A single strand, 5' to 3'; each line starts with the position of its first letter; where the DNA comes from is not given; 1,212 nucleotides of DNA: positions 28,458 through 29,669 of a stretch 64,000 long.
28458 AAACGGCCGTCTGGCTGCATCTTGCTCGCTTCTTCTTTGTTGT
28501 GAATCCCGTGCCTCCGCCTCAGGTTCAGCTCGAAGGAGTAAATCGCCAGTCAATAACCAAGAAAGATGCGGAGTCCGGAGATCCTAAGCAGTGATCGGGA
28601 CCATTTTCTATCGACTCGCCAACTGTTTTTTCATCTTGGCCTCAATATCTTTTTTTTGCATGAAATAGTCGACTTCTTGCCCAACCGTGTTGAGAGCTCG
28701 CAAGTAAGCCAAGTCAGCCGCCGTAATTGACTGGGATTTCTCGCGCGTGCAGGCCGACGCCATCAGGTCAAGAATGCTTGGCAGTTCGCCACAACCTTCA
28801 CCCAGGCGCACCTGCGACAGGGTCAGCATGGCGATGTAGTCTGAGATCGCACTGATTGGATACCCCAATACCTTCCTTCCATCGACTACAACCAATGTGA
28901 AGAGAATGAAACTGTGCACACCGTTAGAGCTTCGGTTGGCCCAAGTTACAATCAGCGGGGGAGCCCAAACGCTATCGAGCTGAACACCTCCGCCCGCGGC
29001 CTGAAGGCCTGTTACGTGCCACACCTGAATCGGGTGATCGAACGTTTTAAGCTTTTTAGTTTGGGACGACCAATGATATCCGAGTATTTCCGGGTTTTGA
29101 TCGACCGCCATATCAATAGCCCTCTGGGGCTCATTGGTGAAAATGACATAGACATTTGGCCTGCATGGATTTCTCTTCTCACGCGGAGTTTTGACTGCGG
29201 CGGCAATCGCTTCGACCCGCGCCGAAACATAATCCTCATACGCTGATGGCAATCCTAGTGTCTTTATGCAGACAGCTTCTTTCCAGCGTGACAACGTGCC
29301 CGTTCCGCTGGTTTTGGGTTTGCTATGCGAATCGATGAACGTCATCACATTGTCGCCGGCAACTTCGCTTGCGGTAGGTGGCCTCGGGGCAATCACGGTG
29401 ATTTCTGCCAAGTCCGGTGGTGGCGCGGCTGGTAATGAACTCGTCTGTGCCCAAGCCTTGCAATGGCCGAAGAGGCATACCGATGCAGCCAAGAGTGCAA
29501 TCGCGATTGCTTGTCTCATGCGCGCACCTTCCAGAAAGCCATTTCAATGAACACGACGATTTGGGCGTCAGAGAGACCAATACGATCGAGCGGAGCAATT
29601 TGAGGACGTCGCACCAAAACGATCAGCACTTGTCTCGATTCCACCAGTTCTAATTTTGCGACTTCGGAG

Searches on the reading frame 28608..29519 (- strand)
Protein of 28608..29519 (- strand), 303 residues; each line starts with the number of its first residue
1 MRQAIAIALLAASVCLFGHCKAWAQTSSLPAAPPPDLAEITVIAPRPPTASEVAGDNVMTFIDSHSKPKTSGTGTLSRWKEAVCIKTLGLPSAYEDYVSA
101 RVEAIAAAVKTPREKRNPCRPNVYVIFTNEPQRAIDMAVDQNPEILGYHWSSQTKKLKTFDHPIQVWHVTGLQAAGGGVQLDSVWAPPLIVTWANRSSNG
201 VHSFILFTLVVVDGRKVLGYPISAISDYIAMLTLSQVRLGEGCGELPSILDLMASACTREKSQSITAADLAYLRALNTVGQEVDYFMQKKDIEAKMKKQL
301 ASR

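Call 4: search_protein_families(library=pfam, proteins=[window:28608-29519:-], max_evalue=1)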
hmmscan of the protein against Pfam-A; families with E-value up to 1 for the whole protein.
window:28608-29519:- (303 aa): 1 family
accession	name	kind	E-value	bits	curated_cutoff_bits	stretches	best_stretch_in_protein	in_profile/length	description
PF04783.17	DUF630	-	0.2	12.3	27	1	261-289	30-58/59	Protein of unknown function (DUF630)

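Call 5: search_protein_families(library=ncbifam, proteins=[window:28608-29519:-], max_evalue=1)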
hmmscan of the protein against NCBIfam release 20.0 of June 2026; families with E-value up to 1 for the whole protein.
window:28608-29519:- (303 aa): 0 families

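Call 8: find_encoding_contigs(protein=window:28608-29519:-, flank=10000, max_places=6)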
Protein window:28608-29519:- (303 aa): 2 contigs read that carry it; 2 places shown.
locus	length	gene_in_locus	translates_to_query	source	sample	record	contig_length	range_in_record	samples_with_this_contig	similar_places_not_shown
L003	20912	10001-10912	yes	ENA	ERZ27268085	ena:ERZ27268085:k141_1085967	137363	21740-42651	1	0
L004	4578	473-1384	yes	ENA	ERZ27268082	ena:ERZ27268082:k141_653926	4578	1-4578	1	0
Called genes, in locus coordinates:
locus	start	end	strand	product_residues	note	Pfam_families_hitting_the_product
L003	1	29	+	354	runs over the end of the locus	PF04392:ABC_sub_bind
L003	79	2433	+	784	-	PF02743:dCache_1, PF17201:Cache_3-Cache_2 (faint), PF00672:HAMP, PF00512:HisKA, PF02518:HATPase_c, PF00072:Response_reg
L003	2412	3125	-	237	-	PF00072:Response_reg, PF00196:GerE, PF08281:Sigma70_r4_2 (weak)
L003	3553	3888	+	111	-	PF03551:PadR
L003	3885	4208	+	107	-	-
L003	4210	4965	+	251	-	PF10502:Peptidase_S26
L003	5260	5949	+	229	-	PF00005:ABC_tran, PF13304:AAA_21 (faint)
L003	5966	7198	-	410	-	PF12704:MacB_PCD (weak), PF02687:FtsX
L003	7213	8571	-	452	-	PF12704:MacB_PCD, PF02687:FtsX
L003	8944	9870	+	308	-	-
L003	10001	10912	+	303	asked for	-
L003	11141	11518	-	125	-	-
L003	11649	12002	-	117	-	PF12680:SnoaL_2 (weak)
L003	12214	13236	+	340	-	PF00248:Aldo_ket_red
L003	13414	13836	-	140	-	PF01124:MAPEG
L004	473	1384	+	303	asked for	-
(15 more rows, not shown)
